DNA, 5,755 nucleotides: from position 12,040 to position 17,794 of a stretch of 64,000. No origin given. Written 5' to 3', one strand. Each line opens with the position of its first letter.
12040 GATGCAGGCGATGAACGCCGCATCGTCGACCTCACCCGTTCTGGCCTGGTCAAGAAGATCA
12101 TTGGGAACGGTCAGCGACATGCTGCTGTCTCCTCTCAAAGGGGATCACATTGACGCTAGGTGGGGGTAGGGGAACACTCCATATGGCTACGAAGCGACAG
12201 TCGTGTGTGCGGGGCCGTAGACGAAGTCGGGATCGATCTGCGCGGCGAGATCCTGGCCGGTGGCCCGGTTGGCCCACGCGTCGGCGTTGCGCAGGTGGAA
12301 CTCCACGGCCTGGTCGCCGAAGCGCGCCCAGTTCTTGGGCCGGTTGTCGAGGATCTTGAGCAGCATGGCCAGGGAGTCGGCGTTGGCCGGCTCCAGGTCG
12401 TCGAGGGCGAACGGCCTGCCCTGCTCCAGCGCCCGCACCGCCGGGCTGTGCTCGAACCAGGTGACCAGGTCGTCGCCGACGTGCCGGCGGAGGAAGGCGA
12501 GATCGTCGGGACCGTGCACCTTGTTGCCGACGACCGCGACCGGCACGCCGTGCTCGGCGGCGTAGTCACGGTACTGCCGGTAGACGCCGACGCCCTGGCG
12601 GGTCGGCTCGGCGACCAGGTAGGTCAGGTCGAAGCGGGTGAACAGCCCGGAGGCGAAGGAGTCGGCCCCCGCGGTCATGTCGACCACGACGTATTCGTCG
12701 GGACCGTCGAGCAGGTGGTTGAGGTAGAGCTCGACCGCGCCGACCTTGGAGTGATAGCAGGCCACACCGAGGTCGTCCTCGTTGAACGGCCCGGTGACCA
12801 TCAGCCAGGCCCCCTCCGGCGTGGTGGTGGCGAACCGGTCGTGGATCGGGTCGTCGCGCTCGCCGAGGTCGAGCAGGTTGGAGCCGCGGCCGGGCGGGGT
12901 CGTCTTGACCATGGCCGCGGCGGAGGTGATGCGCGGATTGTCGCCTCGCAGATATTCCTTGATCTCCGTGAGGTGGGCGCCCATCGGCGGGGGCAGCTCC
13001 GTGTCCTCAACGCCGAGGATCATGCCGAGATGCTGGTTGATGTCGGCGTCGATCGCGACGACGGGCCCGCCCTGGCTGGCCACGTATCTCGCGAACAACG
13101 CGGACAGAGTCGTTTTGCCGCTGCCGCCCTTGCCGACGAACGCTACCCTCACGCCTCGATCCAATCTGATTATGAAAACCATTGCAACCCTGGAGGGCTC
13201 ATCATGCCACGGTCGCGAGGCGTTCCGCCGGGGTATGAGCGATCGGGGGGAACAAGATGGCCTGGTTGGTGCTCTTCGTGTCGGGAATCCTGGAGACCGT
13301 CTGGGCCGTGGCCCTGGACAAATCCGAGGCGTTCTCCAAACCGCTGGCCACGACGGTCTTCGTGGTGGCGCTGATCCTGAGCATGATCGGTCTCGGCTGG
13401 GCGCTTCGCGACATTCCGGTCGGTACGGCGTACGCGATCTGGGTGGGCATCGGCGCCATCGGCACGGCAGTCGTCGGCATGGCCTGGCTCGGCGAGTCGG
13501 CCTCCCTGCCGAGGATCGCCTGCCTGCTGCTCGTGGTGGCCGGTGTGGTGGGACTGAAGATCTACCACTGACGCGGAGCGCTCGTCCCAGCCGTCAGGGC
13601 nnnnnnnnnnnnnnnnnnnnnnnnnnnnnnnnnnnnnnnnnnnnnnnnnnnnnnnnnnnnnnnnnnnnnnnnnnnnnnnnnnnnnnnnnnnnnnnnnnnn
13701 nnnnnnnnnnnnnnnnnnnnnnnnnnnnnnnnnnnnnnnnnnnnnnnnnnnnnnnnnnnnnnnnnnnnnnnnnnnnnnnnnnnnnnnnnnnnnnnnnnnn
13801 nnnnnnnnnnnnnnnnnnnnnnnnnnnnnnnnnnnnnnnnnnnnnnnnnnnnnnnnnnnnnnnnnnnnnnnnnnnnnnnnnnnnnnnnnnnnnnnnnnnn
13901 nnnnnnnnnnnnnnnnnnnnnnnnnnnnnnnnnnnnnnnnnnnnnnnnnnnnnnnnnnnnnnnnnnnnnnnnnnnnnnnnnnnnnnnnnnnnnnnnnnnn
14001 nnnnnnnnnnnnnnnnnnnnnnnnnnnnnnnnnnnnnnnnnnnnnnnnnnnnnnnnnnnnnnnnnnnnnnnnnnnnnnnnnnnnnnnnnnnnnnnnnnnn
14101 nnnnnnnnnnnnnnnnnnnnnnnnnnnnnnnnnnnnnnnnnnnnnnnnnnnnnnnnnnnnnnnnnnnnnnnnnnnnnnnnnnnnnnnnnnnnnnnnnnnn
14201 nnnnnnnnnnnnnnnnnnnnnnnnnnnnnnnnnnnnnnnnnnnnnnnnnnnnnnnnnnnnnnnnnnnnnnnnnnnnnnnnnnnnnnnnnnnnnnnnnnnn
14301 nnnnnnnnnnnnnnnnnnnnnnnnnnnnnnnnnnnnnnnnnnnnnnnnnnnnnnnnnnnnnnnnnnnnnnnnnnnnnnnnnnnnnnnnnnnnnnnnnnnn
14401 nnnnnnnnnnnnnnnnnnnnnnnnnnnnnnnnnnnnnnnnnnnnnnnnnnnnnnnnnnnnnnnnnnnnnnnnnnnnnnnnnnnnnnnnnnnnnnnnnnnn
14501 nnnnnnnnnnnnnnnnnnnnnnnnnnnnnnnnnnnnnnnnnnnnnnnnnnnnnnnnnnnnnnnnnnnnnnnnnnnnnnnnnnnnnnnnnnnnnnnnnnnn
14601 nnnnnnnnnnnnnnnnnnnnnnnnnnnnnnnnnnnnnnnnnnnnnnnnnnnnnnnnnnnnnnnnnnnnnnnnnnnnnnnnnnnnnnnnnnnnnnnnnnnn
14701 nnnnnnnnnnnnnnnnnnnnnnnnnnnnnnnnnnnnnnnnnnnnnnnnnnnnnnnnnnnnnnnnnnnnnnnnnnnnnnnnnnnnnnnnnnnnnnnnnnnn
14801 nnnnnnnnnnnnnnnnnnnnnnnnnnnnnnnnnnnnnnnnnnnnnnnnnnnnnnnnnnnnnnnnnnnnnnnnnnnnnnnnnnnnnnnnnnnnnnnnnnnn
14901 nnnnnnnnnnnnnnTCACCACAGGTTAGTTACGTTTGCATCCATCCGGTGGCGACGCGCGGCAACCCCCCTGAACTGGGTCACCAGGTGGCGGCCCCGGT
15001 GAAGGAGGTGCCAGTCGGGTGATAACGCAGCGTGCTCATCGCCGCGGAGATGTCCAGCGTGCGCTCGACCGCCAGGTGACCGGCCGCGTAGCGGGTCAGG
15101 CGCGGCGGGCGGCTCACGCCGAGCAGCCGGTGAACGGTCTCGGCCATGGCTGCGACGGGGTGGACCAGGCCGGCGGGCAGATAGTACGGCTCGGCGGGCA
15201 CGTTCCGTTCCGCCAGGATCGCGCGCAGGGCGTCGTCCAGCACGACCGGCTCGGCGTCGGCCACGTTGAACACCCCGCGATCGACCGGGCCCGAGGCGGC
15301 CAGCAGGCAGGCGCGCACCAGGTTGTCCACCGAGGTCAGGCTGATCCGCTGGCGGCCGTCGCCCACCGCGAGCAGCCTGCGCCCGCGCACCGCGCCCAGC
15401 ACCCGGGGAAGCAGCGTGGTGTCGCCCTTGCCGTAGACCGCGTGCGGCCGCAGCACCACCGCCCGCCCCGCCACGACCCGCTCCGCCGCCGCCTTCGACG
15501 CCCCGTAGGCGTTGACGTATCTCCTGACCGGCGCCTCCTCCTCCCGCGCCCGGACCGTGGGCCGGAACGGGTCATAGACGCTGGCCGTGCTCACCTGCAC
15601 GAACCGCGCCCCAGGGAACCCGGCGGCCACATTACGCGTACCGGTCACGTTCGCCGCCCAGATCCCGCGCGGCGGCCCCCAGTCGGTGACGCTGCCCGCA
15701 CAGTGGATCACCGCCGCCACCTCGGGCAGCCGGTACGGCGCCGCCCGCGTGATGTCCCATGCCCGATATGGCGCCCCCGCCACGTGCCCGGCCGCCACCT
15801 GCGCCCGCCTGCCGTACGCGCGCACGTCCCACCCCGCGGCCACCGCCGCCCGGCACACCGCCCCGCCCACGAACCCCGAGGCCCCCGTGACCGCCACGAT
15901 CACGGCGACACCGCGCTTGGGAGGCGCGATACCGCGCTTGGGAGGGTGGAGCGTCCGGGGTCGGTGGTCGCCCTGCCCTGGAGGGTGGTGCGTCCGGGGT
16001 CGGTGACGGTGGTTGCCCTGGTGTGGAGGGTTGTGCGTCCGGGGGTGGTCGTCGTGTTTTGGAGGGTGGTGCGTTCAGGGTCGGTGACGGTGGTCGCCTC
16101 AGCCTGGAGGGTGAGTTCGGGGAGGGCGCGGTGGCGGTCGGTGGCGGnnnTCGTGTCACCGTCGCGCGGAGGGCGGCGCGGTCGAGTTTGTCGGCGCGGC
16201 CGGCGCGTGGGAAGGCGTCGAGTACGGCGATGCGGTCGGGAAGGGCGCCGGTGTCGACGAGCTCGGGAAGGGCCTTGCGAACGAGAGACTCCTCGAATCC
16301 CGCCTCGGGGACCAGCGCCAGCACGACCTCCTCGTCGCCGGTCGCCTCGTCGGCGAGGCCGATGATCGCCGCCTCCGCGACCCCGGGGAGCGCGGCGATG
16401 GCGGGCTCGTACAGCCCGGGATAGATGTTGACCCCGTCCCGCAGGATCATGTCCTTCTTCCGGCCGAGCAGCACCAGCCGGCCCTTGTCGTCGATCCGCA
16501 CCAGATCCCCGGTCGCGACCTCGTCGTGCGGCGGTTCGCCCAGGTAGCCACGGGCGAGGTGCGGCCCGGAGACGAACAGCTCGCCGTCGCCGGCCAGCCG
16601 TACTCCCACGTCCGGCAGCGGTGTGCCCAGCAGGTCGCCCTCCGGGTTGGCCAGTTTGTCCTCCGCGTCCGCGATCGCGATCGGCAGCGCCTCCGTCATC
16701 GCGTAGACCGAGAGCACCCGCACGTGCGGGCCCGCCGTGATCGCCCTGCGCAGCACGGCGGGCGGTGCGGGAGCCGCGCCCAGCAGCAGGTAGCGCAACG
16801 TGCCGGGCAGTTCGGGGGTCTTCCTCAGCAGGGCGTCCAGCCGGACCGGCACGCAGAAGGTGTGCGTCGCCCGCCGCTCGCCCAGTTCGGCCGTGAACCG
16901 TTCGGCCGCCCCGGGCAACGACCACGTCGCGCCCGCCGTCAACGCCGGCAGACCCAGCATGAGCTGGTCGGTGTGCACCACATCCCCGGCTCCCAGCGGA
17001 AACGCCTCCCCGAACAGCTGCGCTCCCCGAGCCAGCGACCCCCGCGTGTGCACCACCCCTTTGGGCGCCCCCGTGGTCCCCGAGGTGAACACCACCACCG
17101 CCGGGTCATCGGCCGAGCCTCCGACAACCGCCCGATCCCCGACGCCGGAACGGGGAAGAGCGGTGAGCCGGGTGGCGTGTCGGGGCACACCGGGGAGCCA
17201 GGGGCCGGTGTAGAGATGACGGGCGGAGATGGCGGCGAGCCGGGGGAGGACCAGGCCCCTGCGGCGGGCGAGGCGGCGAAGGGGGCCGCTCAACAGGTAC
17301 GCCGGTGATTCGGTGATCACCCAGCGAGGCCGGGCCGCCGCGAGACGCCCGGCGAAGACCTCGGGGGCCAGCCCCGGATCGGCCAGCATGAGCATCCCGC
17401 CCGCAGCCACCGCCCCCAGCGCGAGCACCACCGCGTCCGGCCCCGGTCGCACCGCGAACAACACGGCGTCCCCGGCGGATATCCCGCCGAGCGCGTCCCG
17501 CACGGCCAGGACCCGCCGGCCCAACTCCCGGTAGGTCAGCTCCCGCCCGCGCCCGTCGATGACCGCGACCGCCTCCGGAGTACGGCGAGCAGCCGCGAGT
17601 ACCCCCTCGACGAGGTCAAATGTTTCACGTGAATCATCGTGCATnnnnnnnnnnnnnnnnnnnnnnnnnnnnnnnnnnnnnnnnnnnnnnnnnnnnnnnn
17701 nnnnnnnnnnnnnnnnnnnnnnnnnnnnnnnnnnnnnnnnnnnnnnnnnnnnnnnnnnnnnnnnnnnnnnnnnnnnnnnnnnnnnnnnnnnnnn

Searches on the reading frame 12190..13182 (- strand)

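Call 22: search_protein_families(library=pfam, proteins=[window:12190-13182:-], max_evalue=0.001)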
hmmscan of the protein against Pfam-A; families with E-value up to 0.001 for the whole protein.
window:12190-13182:- (331 aa): 5 families
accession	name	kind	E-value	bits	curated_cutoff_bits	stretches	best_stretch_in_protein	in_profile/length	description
PF01656.29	CbiA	-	3e-08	34.1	25.4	1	17-95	6-54/125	CobQ/CobB/MinD/ParA nucleotide binding domain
PF07728.20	AAA_5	-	2.7e-06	27.8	22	0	225-282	39-94/139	AAA domain (dynein-related subfamily)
PF13614.12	AAA_31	-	5.9e-05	23.5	27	1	18-63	10-55/177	AAA domain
PF00005.33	ABC_tran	-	0.00043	21.3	25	1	7-50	8-51/137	ABC transporter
PF10609.15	ParA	-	0.00061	19.7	27.1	0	16-60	10-55/246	NUBPL iron-transfer P-loop NTPase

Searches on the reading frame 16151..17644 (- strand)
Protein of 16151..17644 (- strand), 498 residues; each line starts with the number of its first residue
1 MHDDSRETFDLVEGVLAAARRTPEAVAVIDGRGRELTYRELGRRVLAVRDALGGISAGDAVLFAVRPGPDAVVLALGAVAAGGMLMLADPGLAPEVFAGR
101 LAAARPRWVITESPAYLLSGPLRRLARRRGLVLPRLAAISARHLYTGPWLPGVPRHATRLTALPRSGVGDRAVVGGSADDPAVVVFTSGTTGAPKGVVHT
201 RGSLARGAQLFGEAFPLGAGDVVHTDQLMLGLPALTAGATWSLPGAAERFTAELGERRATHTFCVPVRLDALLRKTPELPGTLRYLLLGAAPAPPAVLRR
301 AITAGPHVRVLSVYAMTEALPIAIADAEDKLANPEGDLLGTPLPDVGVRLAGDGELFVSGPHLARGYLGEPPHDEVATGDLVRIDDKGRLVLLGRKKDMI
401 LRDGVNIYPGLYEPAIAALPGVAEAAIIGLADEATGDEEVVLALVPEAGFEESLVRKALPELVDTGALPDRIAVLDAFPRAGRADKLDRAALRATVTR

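Call 8: search_protein_families(library=pfam, proteins=[window:16151-17644:-], max_evalue=0.01)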
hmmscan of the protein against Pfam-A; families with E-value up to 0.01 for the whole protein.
window:16151-17644:- (498 aa): 2 families
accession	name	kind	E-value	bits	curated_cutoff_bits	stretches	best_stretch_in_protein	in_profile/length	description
PF00501.34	AMP-binding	-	1.5e-51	175.8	29.9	1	18-368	4-384/384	AMP-binding enzyme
PF13193.12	AMP-binding_C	-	5.1e-07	31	24.5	1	413-480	3-71/76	AMP-binding enzyme C-terminal domain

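Call 38: search_protein_families(library=ncbifam, proteins=[window:16151-17644:-], max_evalue=0.00001)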
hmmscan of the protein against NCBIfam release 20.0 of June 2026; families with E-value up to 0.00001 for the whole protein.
window:16151-17644:- (498 aa): 96 families (the best 25 are shown)
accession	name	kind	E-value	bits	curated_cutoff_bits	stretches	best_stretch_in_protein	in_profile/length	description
NF004837.0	PRK06187.1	subfamily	7.5e-47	159.8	476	1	15-496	14-522/531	long-chain-fatty-acid--CoA ligase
NF005801.1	PRK07656.1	equivalog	1.8e-37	129.1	657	1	15-438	7-445/500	FadD3 family acyl-CoA ligase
NF006754.0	PRK09274.1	equivalog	1.1e-36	126.1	478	1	9-473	5-520/555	fatty acid CoA ligase family protein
TIGR01923.1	menE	equivalog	4.1e-36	124.8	330.15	1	178-491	112-441/442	o-succinylbenzoate--CoA ligase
TIGR01733.1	AA-adenyl-dom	subfamily_domain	1.6e-34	119.4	317.4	1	37-426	1-408/409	amino acid adenylation domain-containing protein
NF004511.1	PRK05852.1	equivalog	1.3e-32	113.1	650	1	15-494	5-502/505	FadD7 family fatty acid--CoA ligase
NF005702.0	PRK07514.1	subfamily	7.1e-30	103.8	558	1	15-495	9-499/506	malonyl-CoA synthase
NF005714.0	PRK07529.1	subfamily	2.2e-29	102.3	632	1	33-493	61-573/640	acyl-CoA synthetase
NF006572.0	PRK09088.1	equivalog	5.6e-29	101.2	696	1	178-496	139-487/491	acyl-CoA synthetase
NF002966.0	PRK03640.1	equivalog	2.8e-28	98.8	556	1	248-496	219-480/483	o-succinylbenzoate--CoA ligase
NF005857.1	PRK07786.1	exception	3.3e-28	98.5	733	1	30-493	29-509/513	fatty-acid--CoA ligase FadD5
NF004114.0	PRK05605.1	equivalog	3.8e-28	98.2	766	1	283-496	340-569/575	long-chain-fatty-acid--CoA ligase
TIGR03098.1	ligase_PEP_1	hypoth_equivalog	4e-26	91.6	592.35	2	376-494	398-516/517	acyl-CoA ligase (AMP-forming), exosortase A system-associated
NF004758.0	PRK06087.1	equivalog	4.5e-26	91.4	736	1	177-496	186-535/548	medium-chain fatty-acid--CoA ligase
NF009071.0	PRK12406.1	subfamily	1.9e-25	89.3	701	2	376-482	382-489/510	acyl-CoA synthetase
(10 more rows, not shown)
